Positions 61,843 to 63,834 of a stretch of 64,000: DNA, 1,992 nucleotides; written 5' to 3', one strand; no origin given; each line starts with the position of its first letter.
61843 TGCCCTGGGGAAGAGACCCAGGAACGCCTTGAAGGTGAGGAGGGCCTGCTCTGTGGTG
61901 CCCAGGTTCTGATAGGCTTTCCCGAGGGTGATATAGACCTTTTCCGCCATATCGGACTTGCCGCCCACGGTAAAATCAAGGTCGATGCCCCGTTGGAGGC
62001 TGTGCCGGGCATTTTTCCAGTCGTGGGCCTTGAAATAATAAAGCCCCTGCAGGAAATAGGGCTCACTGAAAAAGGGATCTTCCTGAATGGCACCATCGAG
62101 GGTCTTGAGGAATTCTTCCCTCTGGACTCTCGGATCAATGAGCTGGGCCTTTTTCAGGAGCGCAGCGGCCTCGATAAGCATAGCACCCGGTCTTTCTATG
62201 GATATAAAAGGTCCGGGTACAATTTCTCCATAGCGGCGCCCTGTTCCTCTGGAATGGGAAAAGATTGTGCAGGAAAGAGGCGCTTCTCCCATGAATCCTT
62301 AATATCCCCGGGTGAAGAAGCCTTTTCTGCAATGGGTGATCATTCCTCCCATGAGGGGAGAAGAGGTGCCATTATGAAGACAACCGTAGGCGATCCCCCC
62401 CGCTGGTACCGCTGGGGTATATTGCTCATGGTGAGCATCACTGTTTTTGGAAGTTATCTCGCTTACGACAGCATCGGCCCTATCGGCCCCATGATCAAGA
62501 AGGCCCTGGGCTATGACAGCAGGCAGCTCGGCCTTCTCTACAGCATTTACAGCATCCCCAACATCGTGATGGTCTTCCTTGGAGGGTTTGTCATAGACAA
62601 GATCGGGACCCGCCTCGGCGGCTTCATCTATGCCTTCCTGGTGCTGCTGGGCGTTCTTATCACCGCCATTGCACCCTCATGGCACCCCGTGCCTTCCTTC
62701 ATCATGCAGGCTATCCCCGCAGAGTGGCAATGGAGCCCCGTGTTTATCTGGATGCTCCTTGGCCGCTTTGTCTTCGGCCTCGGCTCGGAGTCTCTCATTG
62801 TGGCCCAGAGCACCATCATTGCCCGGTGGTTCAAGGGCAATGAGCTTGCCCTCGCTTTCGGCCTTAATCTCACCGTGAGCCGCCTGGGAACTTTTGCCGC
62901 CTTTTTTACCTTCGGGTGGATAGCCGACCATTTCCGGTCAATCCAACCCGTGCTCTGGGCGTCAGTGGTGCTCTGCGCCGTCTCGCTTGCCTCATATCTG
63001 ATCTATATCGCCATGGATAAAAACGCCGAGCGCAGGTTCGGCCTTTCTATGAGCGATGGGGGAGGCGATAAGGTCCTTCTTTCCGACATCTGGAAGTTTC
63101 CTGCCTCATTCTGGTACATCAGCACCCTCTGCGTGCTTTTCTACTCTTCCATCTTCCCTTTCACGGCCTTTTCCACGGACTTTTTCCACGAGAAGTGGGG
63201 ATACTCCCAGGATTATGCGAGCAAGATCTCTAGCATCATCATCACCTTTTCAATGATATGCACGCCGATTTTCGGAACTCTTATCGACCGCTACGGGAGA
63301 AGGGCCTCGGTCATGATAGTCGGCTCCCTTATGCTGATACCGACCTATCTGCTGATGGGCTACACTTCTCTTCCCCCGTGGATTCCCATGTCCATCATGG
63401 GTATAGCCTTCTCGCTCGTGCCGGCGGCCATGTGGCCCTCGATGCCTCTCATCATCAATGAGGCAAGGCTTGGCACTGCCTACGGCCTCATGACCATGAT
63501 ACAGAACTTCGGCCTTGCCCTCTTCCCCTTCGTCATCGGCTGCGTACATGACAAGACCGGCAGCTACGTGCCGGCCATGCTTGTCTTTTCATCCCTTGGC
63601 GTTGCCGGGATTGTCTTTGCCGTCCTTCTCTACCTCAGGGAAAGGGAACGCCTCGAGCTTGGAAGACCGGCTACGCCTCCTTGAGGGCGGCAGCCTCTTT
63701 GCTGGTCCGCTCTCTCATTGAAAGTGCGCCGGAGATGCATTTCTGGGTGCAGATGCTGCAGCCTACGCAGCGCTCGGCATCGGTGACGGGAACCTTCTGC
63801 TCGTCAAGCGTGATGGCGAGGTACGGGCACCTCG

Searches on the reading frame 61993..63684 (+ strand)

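Call 30: search_protein_families(library=pfam, proteins=[window:61993-63684:+], max_evalue=0.0001)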
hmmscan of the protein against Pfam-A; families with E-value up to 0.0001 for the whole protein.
window:61993-63684:+ (563 aa): 3 families
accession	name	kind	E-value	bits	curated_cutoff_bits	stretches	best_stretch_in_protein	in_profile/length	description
PF07690.21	MFS_1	-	1.2e-35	123.5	33.4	2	148-417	2-251/347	Major Facilitator Superfamily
PF12832.13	MFS_1_like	-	1.8e-06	27.7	25.2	0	374-549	2-180/373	MFS_1 like family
PF00083.30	Sugar_tr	-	3.4e-05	23.4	22.3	0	132-323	246-423/452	Sugar (and other) transporter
